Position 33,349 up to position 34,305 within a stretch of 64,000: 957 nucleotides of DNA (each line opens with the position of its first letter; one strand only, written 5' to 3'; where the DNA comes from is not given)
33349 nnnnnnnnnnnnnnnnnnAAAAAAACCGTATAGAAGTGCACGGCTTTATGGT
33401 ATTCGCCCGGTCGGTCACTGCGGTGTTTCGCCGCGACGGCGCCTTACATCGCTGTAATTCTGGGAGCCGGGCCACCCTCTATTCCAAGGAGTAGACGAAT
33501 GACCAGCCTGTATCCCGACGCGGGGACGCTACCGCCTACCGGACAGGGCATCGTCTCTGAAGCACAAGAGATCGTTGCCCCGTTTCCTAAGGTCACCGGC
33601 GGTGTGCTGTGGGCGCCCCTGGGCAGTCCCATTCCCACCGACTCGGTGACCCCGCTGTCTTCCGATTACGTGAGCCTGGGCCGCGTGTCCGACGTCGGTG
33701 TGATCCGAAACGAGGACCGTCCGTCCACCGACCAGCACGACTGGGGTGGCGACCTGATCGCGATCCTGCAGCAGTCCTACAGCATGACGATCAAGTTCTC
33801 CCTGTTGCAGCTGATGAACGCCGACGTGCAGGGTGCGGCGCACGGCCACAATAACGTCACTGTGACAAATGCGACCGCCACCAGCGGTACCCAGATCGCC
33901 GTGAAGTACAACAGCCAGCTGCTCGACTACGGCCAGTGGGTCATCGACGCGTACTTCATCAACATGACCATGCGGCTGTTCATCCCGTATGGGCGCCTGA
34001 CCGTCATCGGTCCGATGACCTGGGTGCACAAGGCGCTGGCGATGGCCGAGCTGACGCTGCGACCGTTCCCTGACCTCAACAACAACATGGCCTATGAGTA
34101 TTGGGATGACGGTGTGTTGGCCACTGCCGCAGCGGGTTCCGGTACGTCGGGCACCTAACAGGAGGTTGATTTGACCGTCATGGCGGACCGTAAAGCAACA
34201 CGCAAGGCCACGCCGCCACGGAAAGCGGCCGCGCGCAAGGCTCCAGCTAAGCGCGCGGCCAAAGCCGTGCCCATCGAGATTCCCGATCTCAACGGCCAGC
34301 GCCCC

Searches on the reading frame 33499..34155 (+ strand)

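Call 17: search_protein_families(library=phrogs, proteins=[window:33499-34155:+], max_evalue=0.00001)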
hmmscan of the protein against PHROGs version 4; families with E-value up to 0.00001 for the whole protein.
window:33499-34155:+ (219 aa): 1 family
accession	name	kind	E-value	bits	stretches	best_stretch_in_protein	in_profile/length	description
phrog_117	-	tail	1.1e-36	127.9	1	27-214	40-220/319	major tail protein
